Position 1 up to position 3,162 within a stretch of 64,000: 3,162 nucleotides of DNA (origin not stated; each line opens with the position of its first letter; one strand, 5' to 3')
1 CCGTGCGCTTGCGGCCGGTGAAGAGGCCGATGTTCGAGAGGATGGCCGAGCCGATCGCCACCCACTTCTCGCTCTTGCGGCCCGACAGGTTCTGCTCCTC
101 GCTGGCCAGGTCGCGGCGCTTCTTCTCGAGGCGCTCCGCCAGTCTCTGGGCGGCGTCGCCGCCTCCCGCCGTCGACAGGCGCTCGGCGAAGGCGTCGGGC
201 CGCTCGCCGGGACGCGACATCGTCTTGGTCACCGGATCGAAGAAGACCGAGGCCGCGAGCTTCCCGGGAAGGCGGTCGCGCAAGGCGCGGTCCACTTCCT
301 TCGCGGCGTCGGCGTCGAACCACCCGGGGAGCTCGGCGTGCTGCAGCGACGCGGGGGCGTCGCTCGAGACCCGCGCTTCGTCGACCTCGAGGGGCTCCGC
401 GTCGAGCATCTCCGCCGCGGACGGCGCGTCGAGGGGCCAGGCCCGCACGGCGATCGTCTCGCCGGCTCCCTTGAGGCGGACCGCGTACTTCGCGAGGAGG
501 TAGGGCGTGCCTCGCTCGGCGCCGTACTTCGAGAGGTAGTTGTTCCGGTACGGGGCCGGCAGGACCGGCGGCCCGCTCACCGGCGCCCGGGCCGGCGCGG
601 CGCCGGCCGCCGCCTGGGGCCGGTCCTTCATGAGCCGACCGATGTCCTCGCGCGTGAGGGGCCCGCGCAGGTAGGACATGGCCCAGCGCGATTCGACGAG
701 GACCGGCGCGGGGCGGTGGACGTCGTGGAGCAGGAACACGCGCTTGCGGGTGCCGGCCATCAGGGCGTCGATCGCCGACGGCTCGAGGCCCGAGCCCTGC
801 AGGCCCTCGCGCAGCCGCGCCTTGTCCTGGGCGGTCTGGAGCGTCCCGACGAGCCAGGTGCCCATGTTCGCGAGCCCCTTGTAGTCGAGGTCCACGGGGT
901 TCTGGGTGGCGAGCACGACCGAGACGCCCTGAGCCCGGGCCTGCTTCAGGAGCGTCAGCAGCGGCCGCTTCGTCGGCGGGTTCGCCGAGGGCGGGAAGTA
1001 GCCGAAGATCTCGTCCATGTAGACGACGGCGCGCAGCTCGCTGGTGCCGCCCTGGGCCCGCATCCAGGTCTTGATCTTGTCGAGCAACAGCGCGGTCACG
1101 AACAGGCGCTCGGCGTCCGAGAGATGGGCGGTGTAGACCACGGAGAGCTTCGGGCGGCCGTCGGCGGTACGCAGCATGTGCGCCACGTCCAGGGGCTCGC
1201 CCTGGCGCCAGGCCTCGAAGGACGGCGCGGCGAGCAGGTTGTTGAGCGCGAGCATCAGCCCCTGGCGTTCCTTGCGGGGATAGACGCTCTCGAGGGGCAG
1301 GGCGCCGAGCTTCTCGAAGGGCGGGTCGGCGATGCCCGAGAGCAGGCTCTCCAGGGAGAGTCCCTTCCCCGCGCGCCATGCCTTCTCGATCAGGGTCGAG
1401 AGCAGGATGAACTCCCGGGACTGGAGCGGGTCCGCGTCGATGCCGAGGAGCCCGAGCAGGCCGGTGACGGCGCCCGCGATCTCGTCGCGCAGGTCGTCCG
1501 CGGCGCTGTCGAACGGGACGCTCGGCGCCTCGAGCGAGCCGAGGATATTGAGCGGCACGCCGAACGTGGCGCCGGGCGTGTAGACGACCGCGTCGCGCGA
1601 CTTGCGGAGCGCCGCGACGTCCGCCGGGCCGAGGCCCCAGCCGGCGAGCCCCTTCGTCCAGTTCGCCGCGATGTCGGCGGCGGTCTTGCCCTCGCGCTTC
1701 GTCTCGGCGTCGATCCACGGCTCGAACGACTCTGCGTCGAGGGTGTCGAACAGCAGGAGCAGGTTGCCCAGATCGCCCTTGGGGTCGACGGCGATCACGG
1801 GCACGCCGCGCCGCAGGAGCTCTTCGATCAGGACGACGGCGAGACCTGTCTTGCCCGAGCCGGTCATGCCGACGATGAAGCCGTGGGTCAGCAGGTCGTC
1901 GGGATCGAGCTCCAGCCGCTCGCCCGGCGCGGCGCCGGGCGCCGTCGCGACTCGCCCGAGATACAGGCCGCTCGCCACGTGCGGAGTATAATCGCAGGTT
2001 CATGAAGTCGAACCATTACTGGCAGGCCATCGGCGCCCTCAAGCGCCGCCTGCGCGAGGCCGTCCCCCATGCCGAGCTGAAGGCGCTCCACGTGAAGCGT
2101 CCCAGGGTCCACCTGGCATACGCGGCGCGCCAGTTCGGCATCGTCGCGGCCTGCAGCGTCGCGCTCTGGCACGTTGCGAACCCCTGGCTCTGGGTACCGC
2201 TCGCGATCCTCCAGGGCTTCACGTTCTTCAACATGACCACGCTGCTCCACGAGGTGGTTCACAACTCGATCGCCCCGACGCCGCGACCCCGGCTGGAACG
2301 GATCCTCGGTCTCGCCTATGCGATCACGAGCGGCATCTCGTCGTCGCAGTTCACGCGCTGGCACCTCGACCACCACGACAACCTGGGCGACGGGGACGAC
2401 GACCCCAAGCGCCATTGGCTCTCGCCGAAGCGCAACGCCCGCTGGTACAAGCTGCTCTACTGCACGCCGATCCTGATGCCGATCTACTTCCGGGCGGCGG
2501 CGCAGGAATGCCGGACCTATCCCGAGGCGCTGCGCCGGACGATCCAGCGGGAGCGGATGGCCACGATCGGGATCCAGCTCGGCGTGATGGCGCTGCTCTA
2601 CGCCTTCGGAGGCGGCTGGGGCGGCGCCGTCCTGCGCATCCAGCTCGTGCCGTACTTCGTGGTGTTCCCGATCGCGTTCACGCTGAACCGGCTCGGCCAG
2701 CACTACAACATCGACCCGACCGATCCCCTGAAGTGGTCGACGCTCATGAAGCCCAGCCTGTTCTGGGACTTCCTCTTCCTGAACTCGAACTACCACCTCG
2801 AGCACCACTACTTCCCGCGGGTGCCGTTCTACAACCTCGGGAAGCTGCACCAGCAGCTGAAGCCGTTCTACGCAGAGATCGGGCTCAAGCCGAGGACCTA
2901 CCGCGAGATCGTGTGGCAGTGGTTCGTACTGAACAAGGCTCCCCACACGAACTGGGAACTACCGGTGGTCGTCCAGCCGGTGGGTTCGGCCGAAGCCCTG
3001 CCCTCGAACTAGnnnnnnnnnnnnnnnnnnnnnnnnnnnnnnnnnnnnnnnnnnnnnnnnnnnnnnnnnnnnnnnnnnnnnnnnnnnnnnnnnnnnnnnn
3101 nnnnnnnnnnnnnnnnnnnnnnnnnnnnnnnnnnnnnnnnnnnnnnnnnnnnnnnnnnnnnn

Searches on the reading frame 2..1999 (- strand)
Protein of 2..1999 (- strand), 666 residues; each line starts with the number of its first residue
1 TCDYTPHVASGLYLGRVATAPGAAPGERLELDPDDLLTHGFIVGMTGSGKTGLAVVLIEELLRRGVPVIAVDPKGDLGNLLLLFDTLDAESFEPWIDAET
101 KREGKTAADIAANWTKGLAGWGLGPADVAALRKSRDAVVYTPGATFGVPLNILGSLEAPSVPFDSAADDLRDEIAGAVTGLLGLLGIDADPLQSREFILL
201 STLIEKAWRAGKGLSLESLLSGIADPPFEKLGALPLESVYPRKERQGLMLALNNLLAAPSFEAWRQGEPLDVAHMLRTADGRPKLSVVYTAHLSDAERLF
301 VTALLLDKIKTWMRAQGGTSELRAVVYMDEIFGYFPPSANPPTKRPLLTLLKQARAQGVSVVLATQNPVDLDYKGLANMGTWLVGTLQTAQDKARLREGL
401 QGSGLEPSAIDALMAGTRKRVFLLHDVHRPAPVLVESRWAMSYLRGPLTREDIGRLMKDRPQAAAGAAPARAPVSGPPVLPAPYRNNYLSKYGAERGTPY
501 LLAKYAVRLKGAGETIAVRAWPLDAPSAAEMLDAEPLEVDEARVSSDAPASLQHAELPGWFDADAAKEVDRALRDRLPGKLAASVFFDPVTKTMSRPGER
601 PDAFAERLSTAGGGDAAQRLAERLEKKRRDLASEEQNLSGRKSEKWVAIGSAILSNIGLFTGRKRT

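Call 7: search_protein_families(library=pfam, proteins=[window:2-1999:-], max_evalue=0.001)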
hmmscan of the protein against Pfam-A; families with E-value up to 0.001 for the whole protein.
window:2-1999:- (666 aa): 3 families
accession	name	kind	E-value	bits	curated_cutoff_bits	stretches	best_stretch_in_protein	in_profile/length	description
PF05872.18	HerA_C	-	1.1e-13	51.2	22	2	38-79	22-63/502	Helicase HerA-like C-terminal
PF01935.23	DUF87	-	6.4e-09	36.7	23.2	1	28-81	13-68/220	Helicase HerA, central domain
PF05707.18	Zot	-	0.00032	20.6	20.3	0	298-372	56-132/197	Zonular occludens toxin (Zot)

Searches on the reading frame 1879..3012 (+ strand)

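Call 7: search_protein_families(library=pfam, proteins=[window:1879-3012:+], max_evalue=0.001)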
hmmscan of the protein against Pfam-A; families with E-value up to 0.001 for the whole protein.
window:1879-3012:+ (377 aa): 1 family
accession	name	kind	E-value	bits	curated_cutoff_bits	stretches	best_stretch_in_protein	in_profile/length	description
PF00487.30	FA_desaturase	-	5.9e-32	111.9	29.7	1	103-337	3-248/253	Fatty acid desaturase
